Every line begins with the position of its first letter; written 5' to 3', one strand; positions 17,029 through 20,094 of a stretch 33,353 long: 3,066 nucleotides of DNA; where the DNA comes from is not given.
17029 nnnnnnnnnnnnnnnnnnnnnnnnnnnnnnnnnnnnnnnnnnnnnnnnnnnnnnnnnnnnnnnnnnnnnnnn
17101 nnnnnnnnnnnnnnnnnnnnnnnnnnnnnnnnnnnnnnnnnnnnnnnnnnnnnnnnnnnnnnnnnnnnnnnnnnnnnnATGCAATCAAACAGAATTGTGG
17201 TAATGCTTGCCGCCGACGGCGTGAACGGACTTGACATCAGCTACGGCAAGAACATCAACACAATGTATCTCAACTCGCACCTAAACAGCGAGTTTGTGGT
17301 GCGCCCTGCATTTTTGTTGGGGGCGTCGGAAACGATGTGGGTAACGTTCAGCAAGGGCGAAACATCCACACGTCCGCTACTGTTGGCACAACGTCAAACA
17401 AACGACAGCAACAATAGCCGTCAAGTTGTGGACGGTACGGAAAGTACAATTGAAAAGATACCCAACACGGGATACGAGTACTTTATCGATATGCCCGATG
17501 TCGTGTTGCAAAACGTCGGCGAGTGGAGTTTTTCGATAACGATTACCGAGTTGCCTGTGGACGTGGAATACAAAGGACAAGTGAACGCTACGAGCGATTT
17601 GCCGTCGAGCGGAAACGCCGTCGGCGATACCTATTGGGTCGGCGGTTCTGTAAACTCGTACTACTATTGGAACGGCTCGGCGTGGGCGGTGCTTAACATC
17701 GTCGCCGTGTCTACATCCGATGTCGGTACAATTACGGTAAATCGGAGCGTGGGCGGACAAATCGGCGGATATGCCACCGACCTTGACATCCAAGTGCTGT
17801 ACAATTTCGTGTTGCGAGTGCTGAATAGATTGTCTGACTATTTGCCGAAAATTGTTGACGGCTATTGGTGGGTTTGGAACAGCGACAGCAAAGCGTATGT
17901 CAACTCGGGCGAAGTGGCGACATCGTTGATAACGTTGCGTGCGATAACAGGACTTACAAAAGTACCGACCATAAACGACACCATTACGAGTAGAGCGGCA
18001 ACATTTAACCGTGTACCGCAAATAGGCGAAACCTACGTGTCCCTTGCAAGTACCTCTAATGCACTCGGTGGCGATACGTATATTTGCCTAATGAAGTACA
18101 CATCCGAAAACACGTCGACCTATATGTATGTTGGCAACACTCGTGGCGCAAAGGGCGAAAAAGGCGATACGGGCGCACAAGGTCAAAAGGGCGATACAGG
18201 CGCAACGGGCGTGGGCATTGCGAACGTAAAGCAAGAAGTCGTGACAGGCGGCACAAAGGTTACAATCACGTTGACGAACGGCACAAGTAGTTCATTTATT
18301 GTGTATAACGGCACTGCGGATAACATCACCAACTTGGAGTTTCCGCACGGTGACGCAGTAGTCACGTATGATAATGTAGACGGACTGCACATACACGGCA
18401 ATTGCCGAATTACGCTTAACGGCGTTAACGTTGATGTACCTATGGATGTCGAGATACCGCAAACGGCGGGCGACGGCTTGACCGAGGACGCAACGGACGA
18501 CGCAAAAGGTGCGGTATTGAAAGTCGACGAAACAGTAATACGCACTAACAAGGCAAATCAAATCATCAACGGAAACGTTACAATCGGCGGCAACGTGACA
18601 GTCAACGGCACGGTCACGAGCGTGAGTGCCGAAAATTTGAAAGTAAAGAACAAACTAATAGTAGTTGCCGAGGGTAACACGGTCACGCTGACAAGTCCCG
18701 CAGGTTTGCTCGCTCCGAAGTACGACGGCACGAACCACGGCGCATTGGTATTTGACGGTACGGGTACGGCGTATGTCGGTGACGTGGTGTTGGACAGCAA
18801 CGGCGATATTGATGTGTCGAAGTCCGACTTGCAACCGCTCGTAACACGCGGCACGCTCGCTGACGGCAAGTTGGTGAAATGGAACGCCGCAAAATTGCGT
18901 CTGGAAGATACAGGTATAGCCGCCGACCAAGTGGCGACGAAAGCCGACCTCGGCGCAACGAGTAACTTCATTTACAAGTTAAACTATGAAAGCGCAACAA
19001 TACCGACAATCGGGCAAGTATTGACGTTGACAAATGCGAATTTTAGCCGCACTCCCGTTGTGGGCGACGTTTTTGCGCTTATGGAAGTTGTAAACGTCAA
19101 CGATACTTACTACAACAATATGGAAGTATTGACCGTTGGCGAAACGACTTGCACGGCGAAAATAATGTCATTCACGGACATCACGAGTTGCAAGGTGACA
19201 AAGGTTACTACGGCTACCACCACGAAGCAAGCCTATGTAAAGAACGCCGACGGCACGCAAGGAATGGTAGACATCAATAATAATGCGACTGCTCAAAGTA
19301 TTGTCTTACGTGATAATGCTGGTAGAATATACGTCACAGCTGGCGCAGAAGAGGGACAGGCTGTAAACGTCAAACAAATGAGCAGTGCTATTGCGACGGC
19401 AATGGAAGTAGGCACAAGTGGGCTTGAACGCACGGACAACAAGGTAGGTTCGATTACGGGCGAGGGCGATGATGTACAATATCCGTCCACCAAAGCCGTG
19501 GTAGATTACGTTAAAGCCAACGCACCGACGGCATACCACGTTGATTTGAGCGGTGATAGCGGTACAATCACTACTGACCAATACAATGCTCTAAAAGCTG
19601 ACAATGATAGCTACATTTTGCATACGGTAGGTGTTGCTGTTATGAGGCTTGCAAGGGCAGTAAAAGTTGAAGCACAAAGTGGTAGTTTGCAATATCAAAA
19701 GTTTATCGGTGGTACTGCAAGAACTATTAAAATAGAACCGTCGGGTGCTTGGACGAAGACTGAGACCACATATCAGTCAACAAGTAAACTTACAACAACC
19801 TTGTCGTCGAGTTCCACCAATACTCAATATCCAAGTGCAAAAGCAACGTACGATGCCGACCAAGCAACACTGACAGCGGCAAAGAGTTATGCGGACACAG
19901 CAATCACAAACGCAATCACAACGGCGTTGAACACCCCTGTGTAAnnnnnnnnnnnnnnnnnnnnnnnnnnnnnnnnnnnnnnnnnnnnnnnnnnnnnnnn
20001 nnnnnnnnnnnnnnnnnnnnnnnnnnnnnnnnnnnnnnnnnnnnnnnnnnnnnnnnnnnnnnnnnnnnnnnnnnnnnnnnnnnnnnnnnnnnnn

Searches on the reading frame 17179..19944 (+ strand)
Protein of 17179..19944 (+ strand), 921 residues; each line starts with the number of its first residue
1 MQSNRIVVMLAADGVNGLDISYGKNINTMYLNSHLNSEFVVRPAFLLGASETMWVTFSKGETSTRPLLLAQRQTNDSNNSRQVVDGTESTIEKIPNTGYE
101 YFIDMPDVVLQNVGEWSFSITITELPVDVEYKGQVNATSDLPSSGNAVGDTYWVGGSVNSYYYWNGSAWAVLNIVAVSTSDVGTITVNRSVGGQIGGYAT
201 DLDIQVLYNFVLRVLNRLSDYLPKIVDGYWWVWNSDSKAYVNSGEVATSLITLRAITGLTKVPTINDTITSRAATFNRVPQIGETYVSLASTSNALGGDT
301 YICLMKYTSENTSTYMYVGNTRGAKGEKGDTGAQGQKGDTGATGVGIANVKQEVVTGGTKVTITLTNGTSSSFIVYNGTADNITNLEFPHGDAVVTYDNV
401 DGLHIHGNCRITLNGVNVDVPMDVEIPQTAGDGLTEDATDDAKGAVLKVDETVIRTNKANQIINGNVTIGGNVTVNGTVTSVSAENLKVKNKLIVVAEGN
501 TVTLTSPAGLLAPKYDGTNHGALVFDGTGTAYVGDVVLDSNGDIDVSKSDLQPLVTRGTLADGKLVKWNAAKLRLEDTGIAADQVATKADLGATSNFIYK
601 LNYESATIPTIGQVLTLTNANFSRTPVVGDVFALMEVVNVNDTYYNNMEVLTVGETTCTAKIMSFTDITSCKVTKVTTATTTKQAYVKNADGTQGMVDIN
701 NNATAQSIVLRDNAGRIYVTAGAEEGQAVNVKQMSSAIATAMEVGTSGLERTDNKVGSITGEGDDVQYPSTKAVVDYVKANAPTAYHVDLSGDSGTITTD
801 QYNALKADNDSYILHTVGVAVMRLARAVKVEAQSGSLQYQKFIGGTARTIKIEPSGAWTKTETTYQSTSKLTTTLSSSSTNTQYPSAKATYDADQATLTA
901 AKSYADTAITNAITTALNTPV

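Call 9: search_protein_families(library=pfam, proteins=[window:17179-19944:+], max_evalue=0.1)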
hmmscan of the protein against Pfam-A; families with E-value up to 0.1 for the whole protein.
window:17179-19944:+ (921 aa): 1 family
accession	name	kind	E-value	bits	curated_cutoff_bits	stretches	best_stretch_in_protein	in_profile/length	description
PF01391.23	Collagen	-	0.094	12.9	27.2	0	323-343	16-36/60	Collagen triple helix repeat (20 copies)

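Call 10: search_protein_families(library=phrogs, proteins=[window:17179-19944:+], max_evalue=0.01)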
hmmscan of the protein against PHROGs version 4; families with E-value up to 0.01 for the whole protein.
window:17179-19944:+ (921 aa): 4 families
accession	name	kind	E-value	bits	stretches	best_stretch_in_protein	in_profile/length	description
phrog_34297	-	unknown function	2.4e-13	50.4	1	428-594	83-247/484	-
phrog_5073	-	tail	2.6e-05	24.4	1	297-345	233-283/519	tail fiber protein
phrog_3904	-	tail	8e-05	22.1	1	129-380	628-759/1086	tail fiber protein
phrog_21621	-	unknown function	9.6e-05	23.7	1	320-370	37-91/103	-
